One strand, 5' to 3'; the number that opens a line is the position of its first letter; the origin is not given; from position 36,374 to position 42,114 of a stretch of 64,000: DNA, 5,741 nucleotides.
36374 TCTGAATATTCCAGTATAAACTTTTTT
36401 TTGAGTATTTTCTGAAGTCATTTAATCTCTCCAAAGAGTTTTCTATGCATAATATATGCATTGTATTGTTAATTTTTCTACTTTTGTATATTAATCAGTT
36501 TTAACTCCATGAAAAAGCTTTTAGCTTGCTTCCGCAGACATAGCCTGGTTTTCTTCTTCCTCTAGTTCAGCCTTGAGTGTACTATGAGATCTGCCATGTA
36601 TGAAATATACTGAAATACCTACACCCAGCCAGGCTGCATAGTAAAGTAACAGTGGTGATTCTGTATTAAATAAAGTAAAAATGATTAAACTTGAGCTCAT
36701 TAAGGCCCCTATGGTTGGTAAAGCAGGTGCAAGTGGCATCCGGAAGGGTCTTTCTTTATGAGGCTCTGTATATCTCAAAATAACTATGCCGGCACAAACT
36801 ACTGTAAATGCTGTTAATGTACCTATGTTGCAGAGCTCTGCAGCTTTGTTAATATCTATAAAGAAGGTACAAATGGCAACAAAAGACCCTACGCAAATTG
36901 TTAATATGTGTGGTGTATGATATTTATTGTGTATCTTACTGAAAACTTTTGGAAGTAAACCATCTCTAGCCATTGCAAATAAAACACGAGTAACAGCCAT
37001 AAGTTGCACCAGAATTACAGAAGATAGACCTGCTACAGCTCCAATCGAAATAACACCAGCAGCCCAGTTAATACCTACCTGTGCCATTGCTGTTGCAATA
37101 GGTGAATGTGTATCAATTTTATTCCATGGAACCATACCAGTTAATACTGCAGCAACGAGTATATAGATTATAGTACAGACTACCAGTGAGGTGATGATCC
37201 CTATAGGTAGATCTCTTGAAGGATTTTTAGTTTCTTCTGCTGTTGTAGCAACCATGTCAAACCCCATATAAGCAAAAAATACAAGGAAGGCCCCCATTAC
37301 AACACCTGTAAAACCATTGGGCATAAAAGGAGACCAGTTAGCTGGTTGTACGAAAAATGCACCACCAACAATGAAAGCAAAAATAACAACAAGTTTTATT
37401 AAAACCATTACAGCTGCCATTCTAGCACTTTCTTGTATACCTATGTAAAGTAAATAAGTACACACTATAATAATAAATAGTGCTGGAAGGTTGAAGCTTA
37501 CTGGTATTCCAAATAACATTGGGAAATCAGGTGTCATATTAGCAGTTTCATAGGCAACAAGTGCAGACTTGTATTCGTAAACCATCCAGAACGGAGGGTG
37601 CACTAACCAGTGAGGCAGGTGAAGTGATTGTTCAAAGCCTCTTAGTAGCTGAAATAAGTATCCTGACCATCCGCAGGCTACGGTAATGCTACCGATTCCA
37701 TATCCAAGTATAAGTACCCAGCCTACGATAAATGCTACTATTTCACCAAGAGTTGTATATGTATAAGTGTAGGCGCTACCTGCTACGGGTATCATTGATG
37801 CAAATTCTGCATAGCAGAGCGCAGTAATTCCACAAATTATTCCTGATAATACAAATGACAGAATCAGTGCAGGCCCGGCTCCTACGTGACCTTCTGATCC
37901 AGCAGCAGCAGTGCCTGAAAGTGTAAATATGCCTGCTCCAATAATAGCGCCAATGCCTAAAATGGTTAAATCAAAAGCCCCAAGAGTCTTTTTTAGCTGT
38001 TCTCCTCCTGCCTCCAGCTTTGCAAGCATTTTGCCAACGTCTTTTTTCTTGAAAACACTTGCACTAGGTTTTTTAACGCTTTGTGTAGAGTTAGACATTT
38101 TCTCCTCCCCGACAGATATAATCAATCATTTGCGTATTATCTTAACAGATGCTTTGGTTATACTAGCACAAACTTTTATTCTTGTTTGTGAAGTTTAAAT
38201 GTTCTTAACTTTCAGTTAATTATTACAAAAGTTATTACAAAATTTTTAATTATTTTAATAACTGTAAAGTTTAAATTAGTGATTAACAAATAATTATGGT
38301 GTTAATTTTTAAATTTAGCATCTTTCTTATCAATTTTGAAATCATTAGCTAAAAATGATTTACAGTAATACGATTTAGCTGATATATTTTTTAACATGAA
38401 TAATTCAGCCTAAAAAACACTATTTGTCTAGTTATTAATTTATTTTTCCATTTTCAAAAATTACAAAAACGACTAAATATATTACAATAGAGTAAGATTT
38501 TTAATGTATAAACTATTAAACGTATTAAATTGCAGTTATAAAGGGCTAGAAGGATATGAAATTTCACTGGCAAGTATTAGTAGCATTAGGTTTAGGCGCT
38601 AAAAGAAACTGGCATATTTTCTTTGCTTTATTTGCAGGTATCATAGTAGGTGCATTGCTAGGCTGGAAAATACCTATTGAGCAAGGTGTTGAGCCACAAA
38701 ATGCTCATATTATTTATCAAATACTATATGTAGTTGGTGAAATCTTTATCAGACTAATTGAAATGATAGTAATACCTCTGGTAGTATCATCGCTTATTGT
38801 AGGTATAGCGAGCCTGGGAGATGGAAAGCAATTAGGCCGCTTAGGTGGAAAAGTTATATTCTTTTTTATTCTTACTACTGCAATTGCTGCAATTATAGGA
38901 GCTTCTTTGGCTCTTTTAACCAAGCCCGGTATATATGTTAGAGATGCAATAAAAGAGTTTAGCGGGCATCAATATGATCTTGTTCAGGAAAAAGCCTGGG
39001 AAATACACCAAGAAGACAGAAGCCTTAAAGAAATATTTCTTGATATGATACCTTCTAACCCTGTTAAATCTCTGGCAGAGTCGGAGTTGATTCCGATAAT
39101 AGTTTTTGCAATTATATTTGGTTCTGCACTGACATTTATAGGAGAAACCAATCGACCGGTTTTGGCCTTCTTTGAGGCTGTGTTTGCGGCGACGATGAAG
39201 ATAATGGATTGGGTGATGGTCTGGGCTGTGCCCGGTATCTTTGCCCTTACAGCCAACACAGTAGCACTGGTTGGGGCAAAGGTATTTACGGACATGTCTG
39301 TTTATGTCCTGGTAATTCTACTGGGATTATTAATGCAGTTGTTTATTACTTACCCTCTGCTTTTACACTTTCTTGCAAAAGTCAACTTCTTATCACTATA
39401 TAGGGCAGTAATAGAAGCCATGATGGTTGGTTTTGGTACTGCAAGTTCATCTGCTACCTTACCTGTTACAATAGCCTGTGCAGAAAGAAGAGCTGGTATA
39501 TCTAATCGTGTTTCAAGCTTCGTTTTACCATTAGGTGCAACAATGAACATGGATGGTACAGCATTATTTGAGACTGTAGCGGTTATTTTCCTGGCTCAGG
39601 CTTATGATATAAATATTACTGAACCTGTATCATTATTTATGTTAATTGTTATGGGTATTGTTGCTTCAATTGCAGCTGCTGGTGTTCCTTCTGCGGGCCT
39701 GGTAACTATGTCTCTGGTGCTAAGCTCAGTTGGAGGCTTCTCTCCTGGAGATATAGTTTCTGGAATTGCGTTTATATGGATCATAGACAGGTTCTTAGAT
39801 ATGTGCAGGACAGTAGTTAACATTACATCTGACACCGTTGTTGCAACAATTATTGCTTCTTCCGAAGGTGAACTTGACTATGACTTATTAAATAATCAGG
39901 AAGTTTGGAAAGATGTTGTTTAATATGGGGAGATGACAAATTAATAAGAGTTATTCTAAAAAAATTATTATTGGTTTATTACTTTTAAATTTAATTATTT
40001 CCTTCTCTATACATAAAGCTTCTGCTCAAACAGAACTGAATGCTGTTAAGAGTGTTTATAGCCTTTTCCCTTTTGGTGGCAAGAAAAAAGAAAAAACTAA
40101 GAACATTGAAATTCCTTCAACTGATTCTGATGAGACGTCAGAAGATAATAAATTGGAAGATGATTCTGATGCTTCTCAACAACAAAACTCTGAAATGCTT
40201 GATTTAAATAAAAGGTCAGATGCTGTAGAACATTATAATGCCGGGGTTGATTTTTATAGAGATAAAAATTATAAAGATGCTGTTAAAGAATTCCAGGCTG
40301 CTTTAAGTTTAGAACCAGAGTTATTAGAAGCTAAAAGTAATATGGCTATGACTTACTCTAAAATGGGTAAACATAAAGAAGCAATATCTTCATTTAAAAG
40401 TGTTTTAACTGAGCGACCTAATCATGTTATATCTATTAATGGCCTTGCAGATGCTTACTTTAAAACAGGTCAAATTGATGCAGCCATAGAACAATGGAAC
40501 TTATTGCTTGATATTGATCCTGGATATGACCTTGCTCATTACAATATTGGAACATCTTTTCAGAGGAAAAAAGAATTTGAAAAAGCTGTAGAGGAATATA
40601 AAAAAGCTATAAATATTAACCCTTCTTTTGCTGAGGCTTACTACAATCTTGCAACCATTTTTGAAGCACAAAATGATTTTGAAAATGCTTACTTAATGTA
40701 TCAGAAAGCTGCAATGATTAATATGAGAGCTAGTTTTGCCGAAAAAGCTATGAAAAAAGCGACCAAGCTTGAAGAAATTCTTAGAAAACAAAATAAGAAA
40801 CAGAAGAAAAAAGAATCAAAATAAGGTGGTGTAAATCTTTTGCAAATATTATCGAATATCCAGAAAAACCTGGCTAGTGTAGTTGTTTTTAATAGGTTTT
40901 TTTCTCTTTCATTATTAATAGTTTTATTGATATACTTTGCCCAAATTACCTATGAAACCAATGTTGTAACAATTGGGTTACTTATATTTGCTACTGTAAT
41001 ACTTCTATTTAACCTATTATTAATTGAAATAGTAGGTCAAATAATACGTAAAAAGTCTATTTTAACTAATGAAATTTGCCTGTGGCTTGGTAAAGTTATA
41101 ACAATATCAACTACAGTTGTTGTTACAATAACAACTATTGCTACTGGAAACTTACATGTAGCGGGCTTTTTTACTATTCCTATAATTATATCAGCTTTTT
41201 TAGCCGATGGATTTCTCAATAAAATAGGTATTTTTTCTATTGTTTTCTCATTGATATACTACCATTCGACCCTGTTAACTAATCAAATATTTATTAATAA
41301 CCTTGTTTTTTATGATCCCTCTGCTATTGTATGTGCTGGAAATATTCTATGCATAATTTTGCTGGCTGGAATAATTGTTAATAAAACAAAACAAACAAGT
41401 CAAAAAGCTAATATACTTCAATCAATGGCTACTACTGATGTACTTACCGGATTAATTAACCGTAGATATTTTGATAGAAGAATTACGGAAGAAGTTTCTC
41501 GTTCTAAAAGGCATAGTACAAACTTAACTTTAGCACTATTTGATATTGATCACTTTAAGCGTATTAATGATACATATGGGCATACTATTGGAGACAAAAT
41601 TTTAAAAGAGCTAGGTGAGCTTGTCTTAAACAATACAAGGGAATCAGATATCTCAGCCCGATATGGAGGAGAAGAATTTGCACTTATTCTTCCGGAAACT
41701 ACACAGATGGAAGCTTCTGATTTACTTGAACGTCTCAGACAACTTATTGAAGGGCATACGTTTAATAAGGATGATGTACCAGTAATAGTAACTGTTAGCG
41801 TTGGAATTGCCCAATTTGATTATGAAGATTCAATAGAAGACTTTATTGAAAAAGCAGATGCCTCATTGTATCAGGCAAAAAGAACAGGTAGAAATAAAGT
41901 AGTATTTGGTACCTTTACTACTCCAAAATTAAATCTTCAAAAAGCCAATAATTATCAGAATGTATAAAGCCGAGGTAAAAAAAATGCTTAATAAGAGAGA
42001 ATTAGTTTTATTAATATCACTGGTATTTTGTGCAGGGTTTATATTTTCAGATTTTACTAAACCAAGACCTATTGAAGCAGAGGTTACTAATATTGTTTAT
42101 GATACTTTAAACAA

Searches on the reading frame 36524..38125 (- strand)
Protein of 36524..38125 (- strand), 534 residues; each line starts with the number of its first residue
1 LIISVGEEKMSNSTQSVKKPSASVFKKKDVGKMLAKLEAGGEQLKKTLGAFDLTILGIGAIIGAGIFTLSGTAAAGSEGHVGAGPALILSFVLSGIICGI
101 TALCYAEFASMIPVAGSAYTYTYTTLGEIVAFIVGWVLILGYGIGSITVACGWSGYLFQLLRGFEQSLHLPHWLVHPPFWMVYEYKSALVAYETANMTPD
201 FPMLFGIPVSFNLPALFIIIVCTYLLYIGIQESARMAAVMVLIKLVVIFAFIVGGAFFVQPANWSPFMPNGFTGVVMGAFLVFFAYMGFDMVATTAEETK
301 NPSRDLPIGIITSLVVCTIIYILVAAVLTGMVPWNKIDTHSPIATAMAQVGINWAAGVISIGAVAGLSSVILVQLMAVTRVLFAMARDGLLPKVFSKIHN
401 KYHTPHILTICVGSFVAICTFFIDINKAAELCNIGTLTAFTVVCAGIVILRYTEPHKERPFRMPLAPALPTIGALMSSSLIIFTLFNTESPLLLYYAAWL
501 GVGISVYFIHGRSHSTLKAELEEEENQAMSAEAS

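Call 37: search_protein_families(library=pfam, proteins=[window:36524-38125:-], max_evalue=0.00001)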
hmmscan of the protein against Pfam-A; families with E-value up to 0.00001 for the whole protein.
window:36524-38125:- (534 aa): 2 families
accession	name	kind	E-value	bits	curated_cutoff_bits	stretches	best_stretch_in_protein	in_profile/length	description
PF13520.12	AA_permease_2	-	8.1e-60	203.4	27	1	48-490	1-410/427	Amino acid permease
PF00324.27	AA_permease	-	1.4e-41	143.1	24.6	1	53-486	2-422/470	Amino acid permease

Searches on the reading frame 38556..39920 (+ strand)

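Call 37: search_protein_families(library=pfam, proteins=[window:38556-39920:+], max_evalue=0.00001)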
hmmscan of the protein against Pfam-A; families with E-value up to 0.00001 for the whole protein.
window:38556-39920:+ (455 aa): 1 family
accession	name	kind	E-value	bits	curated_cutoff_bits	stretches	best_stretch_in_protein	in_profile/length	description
PF00375.23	SDF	-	3.1e-113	379.2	27.9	1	21-435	5-386/387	Sodium:dicarboxylate symporter family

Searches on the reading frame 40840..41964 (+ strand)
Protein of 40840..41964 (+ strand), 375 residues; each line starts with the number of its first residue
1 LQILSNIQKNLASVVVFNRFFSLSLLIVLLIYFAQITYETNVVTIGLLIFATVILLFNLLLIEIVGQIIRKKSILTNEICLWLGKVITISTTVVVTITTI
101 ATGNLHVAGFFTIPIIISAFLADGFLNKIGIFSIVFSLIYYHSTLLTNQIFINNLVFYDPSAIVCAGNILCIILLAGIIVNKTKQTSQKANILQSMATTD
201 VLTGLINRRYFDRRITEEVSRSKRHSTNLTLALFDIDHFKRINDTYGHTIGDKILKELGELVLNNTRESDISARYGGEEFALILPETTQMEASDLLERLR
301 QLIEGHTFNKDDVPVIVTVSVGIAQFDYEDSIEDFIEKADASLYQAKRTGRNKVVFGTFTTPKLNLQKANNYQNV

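Call 38: search_protein_families(library=pfam, proteins=[window:40840-41964:+], max_evalue=0.00001)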
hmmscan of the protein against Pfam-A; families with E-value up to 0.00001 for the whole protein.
window:40840-41964:+ (375 aa): 1 family
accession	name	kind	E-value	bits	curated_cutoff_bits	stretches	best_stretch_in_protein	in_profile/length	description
PF00990.26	GGDEF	-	1.6e-47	161.7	23.8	1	197-353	1-161/161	Diguanylate cyclase, GGDEF domain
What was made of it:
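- A GGDEF gene is at 40840-41967 (call 38).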
